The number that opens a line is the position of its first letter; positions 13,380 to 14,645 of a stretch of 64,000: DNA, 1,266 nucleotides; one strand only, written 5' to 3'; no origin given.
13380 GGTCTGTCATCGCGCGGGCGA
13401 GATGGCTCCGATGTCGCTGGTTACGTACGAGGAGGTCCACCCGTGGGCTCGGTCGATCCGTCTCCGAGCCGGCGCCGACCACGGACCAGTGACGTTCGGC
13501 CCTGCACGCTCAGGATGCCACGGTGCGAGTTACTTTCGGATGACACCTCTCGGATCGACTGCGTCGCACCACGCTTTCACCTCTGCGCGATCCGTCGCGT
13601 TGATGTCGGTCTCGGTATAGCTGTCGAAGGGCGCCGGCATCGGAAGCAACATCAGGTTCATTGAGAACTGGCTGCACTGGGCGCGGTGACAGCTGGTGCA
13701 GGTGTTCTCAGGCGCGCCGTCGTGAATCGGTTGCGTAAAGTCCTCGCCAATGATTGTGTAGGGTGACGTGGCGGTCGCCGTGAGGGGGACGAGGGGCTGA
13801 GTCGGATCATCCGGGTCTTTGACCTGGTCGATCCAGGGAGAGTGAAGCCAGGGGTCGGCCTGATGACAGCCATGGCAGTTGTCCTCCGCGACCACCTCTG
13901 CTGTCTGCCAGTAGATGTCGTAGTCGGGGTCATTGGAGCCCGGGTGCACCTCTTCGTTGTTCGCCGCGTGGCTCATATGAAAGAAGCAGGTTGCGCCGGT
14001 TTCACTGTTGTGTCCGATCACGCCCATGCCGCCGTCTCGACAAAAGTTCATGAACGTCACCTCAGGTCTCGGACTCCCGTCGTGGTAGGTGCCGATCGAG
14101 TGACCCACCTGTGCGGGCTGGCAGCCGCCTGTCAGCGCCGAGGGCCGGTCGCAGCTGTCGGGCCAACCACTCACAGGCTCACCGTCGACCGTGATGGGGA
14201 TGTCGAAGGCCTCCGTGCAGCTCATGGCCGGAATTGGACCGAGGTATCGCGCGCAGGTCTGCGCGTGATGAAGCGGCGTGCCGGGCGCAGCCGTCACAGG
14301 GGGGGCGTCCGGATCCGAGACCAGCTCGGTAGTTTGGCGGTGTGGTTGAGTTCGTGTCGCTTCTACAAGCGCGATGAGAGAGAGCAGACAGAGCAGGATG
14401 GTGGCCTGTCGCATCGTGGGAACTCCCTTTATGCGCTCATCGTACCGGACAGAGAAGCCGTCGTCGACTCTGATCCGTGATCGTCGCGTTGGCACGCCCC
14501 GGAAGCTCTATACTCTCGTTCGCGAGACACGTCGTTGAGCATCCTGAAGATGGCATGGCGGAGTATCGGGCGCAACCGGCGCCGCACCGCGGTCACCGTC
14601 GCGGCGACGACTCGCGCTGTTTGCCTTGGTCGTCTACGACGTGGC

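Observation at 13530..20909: Disrupted radical-SAM/acyl-carrier cassette: FAAL - ACP - B12-rSAM - 2 small ORFs - [IS630] - rSAM/SPASM; a separately promotered secreted CxxCH protein gene sits ~220 bp downstream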

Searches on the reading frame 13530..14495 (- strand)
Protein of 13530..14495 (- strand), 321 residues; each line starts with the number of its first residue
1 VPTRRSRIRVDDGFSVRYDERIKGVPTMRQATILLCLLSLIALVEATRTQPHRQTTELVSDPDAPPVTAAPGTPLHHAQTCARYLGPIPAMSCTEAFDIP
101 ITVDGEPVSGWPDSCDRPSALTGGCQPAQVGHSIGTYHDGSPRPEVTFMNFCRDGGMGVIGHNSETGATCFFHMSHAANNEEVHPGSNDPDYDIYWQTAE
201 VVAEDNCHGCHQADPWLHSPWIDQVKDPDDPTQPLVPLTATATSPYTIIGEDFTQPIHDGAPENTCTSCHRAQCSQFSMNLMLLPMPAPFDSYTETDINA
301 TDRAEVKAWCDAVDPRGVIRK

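Call 3: search_protein_families(library=pfam, proteins=[window:13530-14495:-], max_evalue=0.01)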
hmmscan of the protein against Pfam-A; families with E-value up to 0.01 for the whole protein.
window:13530-14495:- (321 aa): 0 families

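Call 4: search_protein_families(library=ncbifam, proteins=[window:13530-14495:-], max_evalue=0.01)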
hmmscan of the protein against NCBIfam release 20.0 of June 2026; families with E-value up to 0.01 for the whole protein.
window:13530-14495:- (321 aa): 0 families

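Call 42: search_protein_families(library=phrogs, proteins=[window:13530-14495:-], max_evalue=0.1)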
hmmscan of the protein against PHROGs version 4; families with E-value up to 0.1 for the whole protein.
window:13530-14495:- (321 aa): 0 families

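Call 47: find_homologous_proteins(query=window:13533-14414:-, max_evalue=0.001)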
Query seq(294 aa) (294 aa): 84 proteins with E <= 0.001 among 666 candidates.
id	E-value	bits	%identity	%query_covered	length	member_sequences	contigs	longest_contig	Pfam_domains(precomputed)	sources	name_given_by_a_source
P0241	1.9e-205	699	100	100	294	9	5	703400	-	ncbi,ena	-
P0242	6.0e-145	500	71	99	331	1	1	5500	-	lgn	-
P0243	5.0e-139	481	84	79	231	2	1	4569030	-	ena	-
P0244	5.0e-116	405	62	96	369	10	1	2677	-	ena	-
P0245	5.1e-115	402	68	86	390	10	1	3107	-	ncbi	-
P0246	1.3e-114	401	62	98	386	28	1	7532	-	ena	-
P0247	6.3e-114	398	67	87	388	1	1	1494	-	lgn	-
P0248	1.9e-113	397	62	98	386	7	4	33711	-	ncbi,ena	-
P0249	8.0e-113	395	61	97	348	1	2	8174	-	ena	-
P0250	1.0e-112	394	62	97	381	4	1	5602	-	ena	-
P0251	2.5e-112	393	68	86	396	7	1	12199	-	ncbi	-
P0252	7.3e-112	392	62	96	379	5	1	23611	-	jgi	jgi:hypothetical protein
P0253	1.4e-111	391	65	89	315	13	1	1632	-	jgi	-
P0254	3.4e-111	389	60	96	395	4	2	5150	-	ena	-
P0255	3.7e-111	389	64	89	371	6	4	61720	-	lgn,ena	-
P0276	4.8e-104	366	62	88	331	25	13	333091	-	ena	-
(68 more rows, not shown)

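Call 49: find_encoding_contigs(protein=P0243, flank=7000, max_places=2)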
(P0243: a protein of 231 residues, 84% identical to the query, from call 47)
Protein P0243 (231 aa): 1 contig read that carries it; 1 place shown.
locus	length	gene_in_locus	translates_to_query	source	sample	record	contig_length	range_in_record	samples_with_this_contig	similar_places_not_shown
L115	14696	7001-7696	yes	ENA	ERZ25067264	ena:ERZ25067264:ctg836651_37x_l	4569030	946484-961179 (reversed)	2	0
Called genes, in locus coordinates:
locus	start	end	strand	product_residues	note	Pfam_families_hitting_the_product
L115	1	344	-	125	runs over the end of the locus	PF13714:PEP_mutase (weak)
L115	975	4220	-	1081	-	PF13620:CarboxypepD_reg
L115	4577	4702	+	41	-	-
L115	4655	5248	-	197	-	PF13538:UvrD_C_2 (faint)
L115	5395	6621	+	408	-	PF09335:VTT_dom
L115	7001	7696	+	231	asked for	-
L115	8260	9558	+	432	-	PF06441:EHN, PF00561:Abhydrolase_1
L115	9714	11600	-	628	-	-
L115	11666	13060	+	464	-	PF05598:DUF772, PF01609:DDE_Tnp_1 (weak)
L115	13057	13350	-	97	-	PF13620:CarboxypepD_reg (weak)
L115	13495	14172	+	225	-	PF13714:PEP_mutase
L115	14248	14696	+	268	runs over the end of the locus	PF12762:DDE_Tnp_IS1595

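Call 50: find_encoding_contigs(protein=P0276, flank=7000, max_places=3)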
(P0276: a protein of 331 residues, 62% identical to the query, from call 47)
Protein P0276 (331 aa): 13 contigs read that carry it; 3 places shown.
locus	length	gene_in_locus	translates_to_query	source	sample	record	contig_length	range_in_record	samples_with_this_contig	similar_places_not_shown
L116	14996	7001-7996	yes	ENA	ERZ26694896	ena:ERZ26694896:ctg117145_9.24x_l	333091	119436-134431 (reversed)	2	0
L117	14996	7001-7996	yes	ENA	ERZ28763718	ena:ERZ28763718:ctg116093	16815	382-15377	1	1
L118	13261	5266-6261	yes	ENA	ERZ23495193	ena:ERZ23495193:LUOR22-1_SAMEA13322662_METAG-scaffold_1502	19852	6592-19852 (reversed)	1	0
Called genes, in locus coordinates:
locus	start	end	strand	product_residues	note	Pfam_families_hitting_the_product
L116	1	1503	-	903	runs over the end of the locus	PF12704:MacB_PCD, PF02687:FtsX, PF12704:MacB_PCD, PF02687:FtsX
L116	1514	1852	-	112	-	PF03551:PadR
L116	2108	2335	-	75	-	-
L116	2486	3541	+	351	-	-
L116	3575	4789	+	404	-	PF12704:MacB_PCD, PF02687:FtsX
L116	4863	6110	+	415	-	PF12704:MacB_PCD, PF02687:FtsX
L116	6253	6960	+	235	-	PF00005:ABC_tran, PF02463:SMC_N (faint), PF13304:AAA_21 (weak)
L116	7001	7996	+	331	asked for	-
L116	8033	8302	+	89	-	-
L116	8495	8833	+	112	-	PF03551:PadR, PF13601:HTH_34 (weak)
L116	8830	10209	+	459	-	-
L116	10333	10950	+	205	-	-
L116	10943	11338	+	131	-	PF01022:HTH_5 (weak), PF13601:HTH_34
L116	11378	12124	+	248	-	PF01255:Prenyltransf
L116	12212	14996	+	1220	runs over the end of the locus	-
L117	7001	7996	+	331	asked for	-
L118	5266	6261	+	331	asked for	-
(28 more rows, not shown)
